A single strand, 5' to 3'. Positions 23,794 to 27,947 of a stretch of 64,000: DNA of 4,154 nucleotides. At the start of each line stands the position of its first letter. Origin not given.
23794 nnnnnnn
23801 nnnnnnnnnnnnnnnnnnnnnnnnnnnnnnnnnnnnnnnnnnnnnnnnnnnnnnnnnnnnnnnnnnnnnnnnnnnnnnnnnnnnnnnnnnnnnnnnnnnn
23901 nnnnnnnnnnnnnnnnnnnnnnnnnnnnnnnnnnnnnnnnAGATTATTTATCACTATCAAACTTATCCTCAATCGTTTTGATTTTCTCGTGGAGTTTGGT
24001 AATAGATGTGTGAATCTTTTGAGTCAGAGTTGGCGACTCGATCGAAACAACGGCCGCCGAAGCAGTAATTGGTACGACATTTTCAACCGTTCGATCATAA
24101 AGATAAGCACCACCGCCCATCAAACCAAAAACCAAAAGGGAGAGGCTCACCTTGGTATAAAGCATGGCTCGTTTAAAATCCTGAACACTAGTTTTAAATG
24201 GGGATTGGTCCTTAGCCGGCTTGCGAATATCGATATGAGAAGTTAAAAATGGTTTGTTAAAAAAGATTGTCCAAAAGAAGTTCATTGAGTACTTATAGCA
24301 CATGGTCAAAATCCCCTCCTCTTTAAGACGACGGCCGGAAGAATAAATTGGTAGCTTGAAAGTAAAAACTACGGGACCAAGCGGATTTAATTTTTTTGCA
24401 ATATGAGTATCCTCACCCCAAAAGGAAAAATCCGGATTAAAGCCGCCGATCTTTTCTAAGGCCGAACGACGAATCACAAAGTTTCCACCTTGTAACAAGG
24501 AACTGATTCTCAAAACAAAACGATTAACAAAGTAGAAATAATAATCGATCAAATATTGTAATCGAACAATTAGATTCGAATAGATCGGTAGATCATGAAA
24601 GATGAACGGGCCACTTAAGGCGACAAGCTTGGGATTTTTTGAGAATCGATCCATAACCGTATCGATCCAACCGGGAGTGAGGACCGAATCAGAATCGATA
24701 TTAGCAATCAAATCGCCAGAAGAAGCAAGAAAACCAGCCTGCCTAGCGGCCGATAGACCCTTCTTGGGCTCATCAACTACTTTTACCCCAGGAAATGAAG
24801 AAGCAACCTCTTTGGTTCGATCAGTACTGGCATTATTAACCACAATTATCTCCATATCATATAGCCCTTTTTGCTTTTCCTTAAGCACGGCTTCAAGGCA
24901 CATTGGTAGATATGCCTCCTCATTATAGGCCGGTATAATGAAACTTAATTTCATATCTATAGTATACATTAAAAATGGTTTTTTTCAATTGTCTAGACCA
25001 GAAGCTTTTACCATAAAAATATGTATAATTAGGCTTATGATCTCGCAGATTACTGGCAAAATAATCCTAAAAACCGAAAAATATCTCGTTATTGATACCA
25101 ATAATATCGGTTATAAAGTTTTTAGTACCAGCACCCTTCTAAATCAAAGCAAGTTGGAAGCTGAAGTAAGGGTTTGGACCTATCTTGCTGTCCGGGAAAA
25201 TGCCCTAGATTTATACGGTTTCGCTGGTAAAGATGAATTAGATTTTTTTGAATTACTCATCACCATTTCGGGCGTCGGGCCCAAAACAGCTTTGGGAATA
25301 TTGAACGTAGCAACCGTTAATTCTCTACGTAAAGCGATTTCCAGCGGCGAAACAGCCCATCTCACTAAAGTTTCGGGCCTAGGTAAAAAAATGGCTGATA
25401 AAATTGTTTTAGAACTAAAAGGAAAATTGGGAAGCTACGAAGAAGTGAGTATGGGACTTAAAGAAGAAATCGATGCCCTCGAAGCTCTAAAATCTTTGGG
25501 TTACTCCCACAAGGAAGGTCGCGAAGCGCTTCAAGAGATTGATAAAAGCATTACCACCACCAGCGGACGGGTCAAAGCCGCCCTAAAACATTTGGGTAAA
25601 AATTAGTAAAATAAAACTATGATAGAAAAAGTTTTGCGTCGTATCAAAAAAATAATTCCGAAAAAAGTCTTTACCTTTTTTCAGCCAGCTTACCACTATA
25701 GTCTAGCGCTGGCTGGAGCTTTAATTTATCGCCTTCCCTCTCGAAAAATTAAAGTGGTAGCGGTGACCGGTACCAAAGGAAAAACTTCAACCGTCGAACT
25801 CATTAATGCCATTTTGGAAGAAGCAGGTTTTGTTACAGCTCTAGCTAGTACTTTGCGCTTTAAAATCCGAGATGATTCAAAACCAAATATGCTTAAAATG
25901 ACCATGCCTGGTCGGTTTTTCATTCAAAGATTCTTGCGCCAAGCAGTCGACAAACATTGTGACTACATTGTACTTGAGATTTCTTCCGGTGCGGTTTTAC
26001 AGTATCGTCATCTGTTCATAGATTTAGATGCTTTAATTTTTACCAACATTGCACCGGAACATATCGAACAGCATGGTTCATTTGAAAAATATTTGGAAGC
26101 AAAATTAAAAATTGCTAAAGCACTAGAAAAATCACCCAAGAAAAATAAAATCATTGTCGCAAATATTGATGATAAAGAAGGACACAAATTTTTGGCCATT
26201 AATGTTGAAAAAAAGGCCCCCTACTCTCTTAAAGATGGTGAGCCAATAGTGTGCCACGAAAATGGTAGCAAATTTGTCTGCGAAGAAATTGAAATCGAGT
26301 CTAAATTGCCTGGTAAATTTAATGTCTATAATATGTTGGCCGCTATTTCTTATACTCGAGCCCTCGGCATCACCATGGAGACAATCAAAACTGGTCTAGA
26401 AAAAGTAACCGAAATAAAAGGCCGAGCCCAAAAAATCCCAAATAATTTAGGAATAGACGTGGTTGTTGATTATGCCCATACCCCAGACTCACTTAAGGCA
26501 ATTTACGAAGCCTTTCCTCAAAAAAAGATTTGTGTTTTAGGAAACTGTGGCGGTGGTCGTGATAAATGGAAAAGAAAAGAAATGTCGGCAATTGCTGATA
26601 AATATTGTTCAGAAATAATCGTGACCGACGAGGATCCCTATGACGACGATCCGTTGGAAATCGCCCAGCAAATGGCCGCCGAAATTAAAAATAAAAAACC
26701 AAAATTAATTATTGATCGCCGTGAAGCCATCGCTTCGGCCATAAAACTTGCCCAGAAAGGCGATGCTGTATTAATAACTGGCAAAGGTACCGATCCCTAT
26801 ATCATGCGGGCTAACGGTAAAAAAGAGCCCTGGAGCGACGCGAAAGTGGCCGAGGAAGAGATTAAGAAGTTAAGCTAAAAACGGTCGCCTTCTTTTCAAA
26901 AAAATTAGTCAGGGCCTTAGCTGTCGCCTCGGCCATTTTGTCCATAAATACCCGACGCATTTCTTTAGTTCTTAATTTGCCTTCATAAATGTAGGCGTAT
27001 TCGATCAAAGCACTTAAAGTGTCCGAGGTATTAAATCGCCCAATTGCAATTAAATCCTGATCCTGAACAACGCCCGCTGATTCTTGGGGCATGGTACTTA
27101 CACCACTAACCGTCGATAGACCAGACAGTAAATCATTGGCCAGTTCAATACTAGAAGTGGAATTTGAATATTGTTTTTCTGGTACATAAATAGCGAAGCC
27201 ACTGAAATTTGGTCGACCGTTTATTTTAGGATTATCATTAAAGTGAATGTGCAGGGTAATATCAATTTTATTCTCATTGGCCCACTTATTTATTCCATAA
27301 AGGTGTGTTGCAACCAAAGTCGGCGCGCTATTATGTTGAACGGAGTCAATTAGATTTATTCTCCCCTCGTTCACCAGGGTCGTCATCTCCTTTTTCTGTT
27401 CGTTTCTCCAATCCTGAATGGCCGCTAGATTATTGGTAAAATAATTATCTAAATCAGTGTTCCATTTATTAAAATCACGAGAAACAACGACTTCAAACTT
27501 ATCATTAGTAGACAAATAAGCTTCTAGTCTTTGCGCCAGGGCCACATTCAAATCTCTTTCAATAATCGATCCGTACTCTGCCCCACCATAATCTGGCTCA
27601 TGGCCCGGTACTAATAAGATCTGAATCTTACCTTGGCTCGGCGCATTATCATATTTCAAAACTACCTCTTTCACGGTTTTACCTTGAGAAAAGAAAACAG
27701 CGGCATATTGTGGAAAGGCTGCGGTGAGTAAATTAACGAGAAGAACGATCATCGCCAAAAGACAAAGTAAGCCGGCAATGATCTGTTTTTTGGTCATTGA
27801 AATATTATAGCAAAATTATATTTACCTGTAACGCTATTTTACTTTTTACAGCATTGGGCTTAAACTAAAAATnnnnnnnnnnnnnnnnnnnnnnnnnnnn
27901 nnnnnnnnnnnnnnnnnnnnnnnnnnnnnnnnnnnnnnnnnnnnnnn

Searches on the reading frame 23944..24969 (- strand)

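Call 64: search_protein_families(library=pfam, proteins=[window:23944-24969:-], max_evalue=0.001)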
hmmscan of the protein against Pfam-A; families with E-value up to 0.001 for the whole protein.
window:23944-24969:- (341 aa): 5 families
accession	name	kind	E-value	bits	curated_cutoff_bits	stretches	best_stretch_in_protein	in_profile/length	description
PF00535.33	Glycos_transf_2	-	5.9e-33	114.6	23.3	1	9-175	1-168/168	Glycosyl transferase family 2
PF13641.12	Glyco_tranf_2_3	-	3e-11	44.2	27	1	8-192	3-192/230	Glycosyltransferase like family 2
PF13632.12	Glyco_trans_2_3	-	1e-07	32.4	27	1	88-198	2-110/198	Glycosyl transferase family group 2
PF10111.15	Glyco_tranf_2_2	-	1.3e-07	31.8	27.3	1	9-182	1-186/276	Glycosyltransferase like family 2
PF02709.20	Glyco_transf_7C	-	3.2e-05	23.9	23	1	159-194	19-55/78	N-terminal domain of galactosyltransferase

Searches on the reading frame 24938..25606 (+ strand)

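Call 64: search_protein_families(library=pfam, proteins=[window:24938-25606:+], max_evalue=0.001)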
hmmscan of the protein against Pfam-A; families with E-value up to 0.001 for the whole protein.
window:24938-25606:+ (222 aa): 5 families
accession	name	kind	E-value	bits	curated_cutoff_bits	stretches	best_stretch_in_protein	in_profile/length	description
PF01330.27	RuvA_N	-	2.2e-18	66.5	23.6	1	34-94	1-61/61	RuvA N terminal domain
PF14520.12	HHH_5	-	1.3e-14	54.8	27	1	104-161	1-56/57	Helix-hairpin-helix domain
PF07499.19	RuvA_C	-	9.3e-09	36.1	24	1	179-219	5-46/47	RuvA, C-terminal domain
PF00633.29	HHH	-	2.8e-06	27.3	24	0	105-118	11-24/30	Helix-hairpin-helix motif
PF12836.13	HHH_3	-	0.00098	19.6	27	0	140-157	14-31/65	Helix-hairpin-helix motif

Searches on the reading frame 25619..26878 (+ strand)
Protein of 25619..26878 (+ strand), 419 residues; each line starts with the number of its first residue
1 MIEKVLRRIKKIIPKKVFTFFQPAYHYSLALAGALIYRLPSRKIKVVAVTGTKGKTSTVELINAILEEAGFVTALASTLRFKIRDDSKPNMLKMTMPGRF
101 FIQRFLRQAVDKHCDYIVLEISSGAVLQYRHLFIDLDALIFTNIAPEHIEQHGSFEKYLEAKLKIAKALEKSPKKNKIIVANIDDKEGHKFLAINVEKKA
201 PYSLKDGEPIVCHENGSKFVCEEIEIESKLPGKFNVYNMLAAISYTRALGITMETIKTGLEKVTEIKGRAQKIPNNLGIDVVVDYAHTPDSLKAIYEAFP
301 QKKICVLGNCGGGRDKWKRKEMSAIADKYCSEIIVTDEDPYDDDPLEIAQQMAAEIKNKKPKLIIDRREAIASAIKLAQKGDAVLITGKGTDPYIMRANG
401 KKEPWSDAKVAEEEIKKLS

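Call 64: search_protein_families(library=pfam, proteins=[window:25619-26878:+], max_evalue=0.001)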
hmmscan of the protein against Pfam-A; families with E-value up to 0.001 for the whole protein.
window:25619-26878:+ (419 aa): 2 families
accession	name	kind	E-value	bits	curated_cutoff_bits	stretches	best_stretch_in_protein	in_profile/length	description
PF08245.18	Mur_ligase_M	-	4.1e-38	131.8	24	1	49-244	1-198/200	Mur ligase middle domain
PF02875.26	Mur_ligase_C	-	9e-26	91.6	28.4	1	268-390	1-127/127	Mur ligase, glutamate ligase domain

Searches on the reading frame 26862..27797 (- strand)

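Call 64: search_protein_families(library=pfam, proteins=[window:26862-27797:-], max_evalue=0.001)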
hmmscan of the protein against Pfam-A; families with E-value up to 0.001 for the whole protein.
window:26862-27797:- (311 aa): 1 family
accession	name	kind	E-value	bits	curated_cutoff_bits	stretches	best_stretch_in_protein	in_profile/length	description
PF01520.23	Amidase_3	-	2.4e-16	60.7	27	1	60-298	1-174/174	N-acetylmuramoyl-L-alanine amidase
